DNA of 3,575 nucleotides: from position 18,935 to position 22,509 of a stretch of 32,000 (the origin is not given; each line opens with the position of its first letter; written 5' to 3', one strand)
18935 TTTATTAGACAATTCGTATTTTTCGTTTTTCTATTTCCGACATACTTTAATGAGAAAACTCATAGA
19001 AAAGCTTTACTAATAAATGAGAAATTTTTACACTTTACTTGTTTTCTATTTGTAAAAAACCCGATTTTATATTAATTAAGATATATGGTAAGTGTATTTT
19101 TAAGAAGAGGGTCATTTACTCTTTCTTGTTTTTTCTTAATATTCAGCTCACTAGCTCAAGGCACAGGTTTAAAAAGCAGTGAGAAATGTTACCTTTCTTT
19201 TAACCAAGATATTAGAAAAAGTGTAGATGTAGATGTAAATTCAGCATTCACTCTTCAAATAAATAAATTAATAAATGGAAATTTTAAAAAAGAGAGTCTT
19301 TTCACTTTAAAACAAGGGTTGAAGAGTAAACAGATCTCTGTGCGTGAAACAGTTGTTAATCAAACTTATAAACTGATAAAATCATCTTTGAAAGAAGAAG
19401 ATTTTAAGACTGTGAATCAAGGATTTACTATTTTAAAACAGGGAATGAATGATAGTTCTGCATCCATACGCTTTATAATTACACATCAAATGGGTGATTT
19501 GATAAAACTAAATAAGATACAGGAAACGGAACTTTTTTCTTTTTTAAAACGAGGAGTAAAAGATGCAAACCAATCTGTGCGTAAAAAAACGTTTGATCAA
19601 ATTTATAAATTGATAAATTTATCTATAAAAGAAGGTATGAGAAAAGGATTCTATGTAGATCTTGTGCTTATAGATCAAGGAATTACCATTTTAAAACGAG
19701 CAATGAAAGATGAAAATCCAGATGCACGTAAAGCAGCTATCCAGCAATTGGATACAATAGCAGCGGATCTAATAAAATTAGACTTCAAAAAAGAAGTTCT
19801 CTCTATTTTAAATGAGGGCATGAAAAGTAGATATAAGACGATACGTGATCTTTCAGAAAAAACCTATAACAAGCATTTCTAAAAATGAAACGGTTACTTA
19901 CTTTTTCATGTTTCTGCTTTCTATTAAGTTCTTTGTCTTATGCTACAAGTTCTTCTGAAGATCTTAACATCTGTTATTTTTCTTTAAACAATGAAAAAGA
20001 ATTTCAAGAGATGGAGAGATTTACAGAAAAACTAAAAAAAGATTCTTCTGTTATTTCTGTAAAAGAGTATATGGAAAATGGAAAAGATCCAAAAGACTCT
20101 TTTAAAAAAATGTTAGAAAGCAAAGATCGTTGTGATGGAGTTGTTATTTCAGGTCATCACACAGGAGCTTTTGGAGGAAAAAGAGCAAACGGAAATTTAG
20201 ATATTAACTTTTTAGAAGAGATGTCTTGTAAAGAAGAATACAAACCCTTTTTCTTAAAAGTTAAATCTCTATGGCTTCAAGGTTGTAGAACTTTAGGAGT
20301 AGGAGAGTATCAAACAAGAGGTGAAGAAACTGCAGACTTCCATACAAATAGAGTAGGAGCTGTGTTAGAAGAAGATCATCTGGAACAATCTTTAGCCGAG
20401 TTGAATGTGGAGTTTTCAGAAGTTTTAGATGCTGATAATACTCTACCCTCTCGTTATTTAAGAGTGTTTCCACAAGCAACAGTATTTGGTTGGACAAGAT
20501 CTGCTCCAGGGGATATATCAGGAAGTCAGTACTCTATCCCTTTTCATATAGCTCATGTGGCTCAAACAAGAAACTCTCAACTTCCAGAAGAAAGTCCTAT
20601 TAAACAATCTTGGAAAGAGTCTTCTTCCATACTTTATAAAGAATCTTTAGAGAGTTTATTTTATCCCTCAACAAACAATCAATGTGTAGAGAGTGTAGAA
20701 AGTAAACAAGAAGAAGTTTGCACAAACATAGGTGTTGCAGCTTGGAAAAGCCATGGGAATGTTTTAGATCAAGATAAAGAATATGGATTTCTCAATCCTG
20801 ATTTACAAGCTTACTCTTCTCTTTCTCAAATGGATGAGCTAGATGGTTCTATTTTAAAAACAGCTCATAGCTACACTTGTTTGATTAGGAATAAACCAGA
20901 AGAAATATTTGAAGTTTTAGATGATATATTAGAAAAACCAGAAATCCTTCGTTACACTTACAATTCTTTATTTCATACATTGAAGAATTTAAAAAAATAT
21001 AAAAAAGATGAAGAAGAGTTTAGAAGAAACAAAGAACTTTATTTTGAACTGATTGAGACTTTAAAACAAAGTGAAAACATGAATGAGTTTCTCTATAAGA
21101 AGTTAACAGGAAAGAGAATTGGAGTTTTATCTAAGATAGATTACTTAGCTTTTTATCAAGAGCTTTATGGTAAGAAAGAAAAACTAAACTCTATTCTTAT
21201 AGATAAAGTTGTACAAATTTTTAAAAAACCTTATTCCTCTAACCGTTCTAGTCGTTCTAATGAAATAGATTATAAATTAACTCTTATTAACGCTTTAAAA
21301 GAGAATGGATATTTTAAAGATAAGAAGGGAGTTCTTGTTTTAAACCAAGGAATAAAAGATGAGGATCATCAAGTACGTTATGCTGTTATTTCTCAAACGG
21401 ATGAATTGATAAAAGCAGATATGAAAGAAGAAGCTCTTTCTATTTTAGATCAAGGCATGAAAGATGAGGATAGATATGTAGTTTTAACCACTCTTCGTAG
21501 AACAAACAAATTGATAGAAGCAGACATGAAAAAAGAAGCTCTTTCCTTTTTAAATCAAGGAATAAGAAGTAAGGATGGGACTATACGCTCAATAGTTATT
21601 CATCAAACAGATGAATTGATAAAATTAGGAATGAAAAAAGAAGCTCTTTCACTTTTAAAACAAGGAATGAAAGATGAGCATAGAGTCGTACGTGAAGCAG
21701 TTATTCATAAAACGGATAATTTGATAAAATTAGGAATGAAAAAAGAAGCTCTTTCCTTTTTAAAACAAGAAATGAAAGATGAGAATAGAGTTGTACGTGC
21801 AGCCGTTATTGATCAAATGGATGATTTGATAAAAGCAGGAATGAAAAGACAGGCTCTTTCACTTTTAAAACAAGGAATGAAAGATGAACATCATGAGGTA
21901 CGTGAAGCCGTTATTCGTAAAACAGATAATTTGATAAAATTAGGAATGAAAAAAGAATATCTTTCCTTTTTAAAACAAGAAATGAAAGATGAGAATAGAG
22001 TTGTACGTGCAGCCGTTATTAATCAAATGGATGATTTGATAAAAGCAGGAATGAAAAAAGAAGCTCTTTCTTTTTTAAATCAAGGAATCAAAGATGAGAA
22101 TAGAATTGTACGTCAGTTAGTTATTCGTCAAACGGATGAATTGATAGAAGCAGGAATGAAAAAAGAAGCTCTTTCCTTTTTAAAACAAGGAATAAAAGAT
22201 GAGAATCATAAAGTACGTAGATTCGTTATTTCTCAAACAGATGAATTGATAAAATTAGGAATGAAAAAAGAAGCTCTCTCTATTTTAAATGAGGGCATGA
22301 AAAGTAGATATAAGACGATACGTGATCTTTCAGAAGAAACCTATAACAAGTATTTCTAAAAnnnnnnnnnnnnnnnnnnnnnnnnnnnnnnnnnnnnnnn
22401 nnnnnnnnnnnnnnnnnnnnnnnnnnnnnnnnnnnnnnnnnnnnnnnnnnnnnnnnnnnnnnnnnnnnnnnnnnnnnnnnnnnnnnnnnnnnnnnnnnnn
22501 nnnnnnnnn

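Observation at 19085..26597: Tandem family of secreted proteins fusing a caspase-like His/Cys domain to long HEAT-like arrays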

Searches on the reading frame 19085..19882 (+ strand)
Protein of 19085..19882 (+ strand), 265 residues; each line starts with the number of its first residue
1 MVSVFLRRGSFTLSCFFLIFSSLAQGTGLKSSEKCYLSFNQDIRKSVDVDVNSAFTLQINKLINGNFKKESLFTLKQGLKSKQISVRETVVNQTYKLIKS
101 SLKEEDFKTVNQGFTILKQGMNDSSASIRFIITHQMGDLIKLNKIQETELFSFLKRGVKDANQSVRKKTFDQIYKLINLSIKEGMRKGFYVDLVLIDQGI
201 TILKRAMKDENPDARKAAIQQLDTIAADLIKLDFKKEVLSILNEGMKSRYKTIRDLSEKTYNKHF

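Call 3: search_protein_families(library=pfam, proteins=[window:19085-19882:+], max_evalue=1)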
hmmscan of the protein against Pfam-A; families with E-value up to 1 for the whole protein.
window:19085-19882:+ (265 aa): 12 families
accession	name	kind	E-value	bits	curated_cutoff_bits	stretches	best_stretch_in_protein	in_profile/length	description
PF02985.28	HEAT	-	3.1e-09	36.7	23.5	1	202-227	4-29/31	HEAT repeat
PF12717.13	Cnd1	-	7.6e-08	33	26.4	1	128-243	2-105/162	non-SMC mitotic condensation complex subunit 1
PF20168.4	PDS5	-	3.4e-05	22.3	27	1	75-224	247-386/1053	Sister chromatid cohesion protein PDS5 protein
PF25786.1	HEAT_GCN1_C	-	0.00012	22.6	27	2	148-227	26-96/151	GCN1-like, C-terminal HEAT repeats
PF13646.12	HEAT_2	-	0.00018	22.2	27.7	1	201-246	34-71/88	HEAT repeats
PF21581.3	SCD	-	0.0002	22.1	27.5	0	123-178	2-59/75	Stromalin conservative domain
PF14666.11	RICTOR_M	-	0.0026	17.9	27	1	95-140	59-104/104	Rapamycin-insensitive companion of mTOR, middle domain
PF23819.1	DUF7189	-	0.0036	17.9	27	1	130-156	40-66/68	Family of unknown function (DUF7189)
PF12348.14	CLASP_N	-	0.006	16.6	27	1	114-169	132-196/227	CLASP N terminal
PF10274.15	ParcG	-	0.0098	16.5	22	1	70-173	38-143/183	Parkin co-regulated protein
PF12765.13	Cohesin_HEAT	-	0.013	16.3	21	0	116-129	22-35/42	HEAT repeat associated with sister chromatid cohesion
PF22646.2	PPP2R1A-like_HEAT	-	0.17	12.8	27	0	157-177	54-74/78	PPP2R1A-like HEAT repeat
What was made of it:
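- On HEAT repeat proteins (Pfam HEAT_2 PF13646 / HEAT PF02985): HEAT scored 36.7 bits for the 265-aa ORF (call 3).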

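Call 4: search_protein_families(library=ncbifam, proteins=[window:19085-19882:+], max_evalue=1)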
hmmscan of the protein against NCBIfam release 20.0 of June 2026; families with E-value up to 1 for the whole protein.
window:19085-19882:+ (265 aa): 3 families
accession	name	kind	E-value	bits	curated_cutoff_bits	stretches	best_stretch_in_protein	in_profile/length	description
NF045915.1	PhycobilmeDegNblB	equivalog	0.0018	17.8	300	0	200-228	34-62/214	phycobilisome degradation protein NblB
TIGR03333.1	salvage_mtnX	equivalog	0.0022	18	303.2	1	64-113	20-68/214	2-hydroxy-3-keto-5-methylthiopentenyl-1-phosphate phosphatase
TIGR01373.1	soxB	subfamily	0.054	12.3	529.45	1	173-252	90-168/407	sarcosine oxidase subunit beta family protein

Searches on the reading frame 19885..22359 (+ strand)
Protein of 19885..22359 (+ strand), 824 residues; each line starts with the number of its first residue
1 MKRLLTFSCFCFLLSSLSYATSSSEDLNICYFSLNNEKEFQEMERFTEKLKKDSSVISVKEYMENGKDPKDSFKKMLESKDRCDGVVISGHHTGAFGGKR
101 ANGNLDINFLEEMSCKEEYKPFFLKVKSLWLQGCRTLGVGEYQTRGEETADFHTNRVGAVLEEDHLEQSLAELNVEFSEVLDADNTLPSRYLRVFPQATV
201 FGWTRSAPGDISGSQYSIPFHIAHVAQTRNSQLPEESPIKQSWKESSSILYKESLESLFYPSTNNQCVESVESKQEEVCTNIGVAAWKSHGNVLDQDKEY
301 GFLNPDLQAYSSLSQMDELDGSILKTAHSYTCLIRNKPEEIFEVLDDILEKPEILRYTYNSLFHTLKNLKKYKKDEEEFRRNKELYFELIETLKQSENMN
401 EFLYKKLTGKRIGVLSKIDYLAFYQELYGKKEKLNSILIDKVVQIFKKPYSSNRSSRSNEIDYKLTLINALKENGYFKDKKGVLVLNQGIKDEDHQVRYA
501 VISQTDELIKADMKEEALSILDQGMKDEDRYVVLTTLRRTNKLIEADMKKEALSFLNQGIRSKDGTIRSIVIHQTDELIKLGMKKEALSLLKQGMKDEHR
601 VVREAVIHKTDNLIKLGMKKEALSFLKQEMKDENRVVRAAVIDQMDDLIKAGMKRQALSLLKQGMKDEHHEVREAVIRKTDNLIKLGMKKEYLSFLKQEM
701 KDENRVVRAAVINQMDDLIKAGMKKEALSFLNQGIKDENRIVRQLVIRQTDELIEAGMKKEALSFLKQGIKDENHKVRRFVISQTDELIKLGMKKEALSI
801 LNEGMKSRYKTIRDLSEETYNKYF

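Call 3: search_protein_families(library=pfam, proteins=[window:19885-22359:+], max_evalue=1)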
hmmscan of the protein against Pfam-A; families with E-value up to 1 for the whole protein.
window:19885-22359:+ (824 aa): 14 families
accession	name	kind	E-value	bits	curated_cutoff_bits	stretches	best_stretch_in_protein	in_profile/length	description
PF13646.12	HEAT_2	-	2.2e-23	82.8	27.7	5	694-781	2-82/88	HEAT repeats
PF02985.28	HEAT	-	1.6e-11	43.8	23.5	0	658-678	2-22/31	HEAT repeat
PF12688.13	TPR_5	-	3.6e-06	27.6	24.2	2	591-661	28-97/119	Tetratrico peptide repeat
PF21581.3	SCD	-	2.5e-05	24.9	27.5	1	671-726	6-65/75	Stromalin conservative domain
PF12717.13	Cnd1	-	2.5e-05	24.8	26.4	2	708-819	3-115/162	non-SMC mitotic condensation complex subunit 1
PF25786.1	HEAT_GCN1_C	-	0.0011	19.5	27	1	566-672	7-102/151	GCN1-like, C-terminal HEAT repeats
PF08705.16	Gag_p6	-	0.0039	17.7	27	0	616-633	15-32/38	Gag protein p6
PF19088.6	TUTase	-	0.0065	16.6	25.8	1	485-519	30-64/138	TUTase nucleotidyltransferase domain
PF08713.17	DNA_alkylation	-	0.0077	16.4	21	1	511-641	50-175/213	DNA alkylation repair enzyme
PF12209.13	SAC3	-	0.0087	16.6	25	0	610-646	5-42/77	Leucine permease transcriptional regulator helical domain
PF21972.1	Arc1p_N_like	-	0.014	16.2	27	0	709-745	2-38/81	Nuclear-export cofactor Arc1p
PF01715.23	IPPT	-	0.38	10.8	23.6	0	736-807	119-195/243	IPP transferase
PF10363.15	RTP1_C1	-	0.47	11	25.9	0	488-552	25-75/112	Required for nuclear transport of RNA pol II C-terminus 1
PF12927.12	DUF3835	-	0.98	10.7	21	0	765-804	26-65/78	Domain of unknown function (DUF3835)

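Call 4: search_protein_families(library=ncbifam, proteins=[window:19885-22359:+], max_evalue=1)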
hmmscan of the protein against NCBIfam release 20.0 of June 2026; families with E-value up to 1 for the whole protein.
window:19885-22359:+ (824 aa): 3 families
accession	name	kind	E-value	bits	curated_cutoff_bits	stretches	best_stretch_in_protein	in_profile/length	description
NF045915.1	PhycobilmeDegNblB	equivalog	2.1e-13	50.3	300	2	619-788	30-188/214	phycobilisome degradation protein NblB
NF058515.1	phyc_lyase_CpcF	equivalog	0.00044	19.9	220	0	479-531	133-190/200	C-phycocyanin alpha-cysteine-84 phycocyanobilin lyase subunit CpcF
NF010363.0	PRK13791.1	equivalog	0.054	13.6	127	1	494-550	50-104/113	c-type lysozyme inhibitor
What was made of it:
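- Closest known: Bacterial PBS-lyase-type HEAT repeat proteins. Same: The C-terminal arrays match HEAT_2 strongly (E 1e-58) and match NblB and CpcF models weakly (calls 3, 4).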
